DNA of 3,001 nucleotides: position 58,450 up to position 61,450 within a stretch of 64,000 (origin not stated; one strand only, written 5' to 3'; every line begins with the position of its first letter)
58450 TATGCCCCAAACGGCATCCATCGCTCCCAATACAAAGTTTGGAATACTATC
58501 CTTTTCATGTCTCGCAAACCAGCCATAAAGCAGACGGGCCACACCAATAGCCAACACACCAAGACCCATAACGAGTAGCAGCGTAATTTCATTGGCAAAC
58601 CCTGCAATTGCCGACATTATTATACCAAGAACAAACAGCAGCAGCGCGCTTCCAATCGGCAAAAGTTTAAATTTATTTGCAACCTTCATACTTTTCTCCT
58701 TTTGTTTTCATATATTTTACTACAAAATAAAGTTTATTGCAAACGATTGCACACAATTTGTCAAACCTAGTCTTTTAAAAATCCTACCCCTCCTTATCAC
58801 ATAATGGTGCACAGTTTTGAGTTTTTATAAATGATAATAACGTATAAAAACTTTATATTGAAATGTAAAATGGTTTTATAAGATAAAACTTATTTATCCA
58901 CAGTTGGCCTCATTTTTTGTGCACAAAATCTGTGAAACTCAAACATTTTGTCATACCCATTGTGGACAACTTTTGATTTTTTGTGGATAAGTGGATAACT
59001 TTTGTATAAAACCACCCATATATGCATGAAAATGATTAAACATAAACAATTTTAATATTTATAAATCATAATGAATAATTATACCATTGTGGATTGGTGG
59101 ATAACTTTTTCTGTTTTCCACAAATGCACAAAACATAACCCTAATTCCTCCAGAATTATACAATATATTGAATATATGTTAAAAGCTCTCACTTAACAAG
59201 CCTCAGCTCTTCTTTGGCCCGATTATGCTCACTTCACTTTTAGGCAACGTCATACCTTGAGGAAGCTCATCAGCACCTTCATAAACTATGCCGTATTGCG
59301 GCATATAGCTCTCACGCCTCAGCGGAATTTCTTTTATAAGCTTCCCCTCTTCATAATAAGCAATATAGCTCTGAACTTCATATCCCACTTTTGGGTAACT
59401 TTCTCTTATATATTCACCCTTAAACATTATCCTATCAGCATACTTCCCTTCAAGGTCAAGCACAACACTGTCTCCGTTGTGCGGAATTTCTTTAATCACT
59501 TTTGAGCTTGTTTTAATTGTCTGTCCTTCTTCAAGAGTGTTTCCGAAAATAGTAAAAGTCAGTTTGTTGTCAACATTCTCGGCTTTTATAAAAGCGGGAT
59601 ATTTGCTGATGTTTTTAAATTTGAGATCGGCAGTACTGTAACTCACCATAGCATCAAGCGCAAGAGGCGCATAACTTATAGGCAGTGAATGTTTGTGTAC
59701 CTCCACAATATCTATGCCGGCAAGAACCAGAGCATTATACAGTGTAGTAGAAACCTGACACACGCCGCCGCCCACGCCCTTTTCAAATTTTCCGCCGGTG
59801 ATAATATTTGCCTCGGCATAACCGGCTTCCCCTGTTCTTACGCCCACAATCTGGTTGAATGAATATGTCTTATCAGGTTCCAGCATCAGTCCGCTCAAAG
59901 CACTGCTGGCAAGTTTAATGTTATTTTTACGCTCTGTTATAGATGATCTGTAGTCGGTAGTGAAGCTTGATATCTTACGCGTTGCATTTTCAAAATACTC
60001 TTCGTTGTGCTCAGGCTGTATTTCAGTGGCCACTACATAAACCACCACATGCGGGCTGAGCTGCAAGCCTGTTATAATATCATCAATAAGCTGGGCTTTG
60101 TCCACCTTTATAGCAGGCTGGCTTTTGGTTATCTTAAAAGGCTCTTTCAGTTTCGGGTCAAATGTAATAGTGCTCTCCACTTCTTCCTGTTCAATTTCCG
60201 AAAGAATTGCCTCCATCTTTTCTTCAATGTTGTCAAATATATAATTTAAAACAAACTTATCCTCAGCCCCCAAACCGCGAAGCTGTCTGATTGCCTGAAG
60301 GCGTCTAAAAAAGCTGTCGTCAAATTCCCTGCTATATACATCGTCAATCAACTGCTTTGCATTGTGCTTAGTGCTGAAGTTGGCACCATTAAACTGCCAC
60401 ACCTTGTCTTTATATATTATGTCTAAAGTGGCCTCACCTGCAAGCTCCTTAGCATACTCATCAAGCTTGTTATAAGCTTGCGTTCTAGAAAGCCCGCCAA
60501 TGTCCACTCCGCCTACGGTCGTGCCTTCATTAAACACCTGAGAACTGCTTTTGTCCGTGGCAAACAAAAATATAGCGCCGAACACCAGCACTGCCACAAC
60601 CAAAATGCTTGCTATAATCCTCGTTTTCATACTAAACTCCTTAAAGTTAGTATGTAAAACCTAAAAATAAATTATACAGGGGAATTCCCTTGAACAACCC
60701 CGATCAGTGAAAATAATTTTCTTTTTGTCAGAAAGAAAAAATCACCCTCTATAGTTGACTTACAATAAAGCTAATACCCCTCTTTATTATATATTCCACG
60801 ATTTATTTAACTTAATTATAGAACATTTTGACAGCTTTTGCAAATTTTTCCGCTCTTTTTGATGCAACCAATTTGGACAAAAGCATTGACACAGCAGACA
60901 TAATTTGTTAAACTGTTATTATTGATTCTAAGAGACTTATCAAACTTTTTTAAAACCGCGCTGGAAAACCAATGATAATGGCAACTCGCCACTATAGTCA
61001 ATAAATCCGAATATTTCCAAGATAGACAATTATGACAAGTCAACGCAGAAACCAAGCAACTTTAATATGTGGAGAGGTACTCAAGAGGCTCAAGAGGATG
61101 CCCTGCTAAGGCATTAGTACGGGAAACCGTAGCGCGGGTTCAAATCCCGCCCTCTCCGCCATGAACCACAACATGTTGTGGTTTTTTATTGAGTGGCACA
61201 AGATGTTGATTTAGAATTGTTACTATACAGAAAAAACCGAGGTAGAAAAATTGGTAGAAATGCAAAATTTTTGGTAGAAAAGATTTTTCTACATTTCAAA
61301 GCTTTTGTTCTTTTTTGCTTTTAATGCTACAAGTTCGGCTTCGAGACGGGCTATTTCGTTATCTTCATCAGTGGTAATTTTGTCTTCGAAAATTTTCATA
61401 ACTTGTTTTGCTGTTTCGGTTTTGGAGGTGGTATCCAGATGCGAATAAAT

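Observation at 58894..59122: oriC-like DnaA-box cluster with iteron-like 23-mers and an AT-rich core, but no dnaA in view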

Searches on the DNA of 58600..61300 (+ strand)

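Call 49: search_rna_families(source=window, start=58600, end=61300, threshold=evalue, max_evalue=1)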
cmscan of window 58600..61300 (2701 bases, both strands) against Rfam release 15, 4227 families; matches with E-value up to 1: 3.
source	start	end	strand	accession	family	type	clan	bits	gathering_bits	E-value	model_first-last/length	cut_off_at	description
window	61071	61158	+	RF00005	tRNA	Gene; tRNA;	CL00001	57.1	29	4.8e-11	1-71/71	no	tRNA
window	61106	61158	-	RF04351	Plastid-psbl-rps4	Cis-reg;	-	35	68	5.5e-05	1-53/53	no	Plastid-psbl-rps4 3UTR RNA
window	61066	61191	+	RF02435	SpF41_sRNA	Gene; sRNA;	-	30.7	52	0.033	1-105/105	no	Streptococcus sRNA SpF41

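Call 63: search_dna_similar(query=window:58860-59150:+, collection=plasmids, mode=distant, max_rows=8)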
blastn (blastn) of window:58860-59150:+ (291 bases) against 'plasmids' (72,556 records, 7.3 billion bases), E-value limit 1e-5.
No match.

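Call 64: search_dna_similar(query=window:58860-59150:+, collection=phages, mode=distant, max_rows=8)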
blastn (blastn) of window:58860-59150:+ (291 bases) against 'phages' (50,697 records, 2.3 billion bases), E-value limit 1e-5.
No match.
